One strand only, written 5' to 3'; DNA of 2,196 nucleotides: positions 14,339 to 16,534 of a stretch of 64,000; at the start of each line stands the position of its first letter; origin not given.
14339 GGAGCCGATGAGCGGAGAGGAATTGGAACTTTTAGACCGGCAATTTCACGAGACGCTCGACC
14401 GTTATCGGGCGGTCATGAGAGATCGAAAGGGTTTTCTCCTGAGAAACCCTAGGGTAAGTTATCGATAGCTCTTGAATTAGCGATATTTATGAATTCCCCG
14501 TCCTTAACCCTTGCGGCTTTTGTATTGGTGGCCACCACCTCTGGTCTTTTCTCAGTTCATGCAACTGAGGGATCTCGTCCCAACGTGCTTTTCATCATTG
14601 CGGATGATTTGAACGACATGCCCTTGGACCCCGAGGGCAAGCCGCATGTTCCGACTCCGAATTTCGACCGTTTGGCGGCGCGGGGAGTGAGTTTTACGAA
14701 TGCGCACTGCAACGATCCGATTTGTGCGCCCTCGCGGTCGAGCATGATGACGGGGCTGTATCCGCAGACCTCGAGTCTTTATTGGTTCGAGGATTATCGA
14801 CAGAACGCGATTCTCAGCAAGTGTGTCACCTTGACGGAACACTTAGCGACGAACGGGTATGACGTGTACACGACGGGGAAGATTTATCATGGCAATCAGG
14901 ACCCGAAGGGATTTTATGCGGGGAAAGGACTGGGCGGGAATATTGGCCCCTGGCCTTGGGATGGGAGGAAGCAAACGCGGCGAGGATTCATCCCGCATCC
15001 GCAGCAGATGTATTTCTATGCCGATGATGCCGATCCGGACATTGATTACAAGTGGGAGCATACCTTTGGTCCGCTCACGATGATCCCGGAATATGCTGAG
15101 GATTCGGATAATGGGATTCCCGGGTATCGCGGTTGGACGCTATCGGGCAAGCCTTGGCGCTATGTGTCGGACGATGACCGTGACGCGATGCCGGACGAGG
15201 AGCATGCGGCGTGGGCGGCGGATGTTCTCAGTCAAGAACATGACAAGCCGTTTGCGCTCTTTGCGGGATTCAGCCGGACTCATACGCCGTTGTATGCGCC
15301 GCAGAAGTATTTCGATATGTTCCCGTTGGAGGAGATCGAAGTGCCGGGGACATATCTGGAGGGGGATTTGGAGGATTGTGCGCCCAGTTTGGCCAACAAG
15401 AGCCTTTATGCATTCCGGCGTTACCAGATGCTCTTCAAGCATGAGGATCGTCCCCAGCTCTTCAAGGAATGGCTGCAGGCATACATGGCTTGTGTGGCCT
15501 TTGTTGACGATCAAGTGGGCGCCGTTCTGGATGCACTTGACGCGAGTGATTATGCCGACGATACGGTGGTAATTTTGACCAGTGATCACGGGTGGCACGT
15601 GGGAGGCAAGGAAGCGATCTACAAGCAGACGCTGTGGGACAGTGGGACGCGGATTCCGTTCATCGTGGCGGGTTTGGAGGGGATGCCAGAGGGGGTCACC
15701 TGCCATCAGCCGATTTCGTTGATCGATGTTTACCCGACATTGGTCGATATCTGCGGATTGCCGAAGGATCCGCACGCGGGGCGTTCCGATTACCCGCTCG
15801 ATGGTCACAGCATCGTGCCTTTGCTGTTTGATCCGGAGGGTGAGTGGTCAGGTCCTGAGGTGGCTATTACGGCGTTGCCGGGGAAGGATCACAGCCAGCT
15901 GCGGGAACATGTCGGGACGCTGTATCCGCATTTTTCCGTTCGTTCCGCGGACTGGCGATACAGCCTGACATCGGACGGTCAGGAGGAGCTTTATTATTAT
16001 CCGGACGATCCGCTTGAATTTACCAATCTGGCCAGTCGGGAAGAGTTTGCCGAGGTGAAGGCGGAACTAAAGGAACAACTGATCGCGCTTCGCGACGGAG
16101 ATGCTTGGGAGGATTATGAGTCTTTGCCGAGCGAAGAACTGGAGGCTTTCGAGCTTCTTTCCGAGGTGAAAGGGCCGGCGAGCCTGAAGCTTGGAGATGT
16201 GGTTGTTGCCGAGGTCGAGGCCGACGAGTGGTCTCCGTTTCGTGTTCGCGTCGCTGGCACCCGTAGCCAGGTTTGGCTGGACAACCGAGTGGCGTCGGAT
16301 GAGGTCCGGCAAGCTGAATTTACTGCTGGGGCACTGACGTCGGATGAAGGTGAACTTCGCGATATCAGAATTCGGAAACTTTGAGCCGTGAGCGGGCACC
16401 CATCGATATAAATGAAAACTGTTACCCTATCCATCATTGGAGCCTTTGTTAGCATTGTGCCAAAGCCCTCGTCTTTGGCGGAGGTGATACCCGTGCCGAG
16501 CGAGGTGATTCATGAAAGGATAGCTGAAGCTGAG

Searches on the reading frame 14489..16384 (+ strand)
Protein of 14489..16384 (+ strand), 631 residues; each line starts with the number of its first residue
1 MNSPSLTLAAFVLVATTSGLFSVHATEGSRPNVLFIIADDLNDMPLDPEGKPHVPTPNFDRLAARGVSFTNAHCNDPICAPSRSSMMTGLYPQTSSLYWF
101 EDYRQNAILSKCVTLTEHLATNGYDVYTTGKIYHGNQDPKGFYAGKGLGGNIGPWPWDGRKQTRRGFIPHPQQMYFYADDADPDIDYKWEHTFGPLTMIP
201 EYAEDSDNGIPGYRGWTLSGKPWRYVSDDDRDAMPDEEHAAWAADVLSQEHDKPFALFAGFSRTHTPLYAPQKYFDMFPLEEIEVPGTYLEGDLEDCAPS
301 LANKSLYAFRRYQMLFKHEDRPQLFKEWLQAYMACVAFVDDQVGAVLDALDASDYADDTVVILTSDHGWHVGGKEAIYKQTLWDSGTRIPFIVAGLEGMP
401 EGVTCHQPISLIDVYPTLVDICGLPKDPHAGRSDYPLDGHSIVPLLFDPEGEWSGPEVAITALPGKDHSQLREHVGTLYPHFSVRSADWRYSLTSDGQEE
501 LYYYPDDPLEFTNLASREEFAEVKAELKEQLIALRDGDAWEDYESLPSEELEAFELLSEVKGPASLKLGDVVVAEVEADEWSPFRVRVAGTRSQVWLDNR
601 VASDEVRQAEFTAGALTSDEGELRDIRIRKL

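Call 5: search_protein_families(library=pfam, proteins=[window:14489-16384:+])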
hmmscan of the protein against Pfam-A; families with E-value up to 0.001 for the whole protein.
window:14489-16384:+ (631 aa): 4 families
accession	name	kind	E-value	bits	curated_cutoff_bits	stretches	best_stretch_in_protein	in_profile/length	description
PF00884.28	Sulfatase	-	8.4e-45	153.8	25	1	31-423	1-300/301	Sulfatase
PF01663.27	Phosphodiest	-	3.3e-09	37.2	23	0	55-94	19-59/342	Type I phosphodiesterase / nucleotide pyrophosphatase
PF16347.10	SGSH_C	-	7.9e-07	29.8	29.3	1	379-535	8-152/154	N-sulphoglucosamine sulphohydrolase, C-terminal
PF02995.22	DUF229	-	0.00021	20.5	25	1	329-382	303-356/496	Protein of unknown function (DUF229)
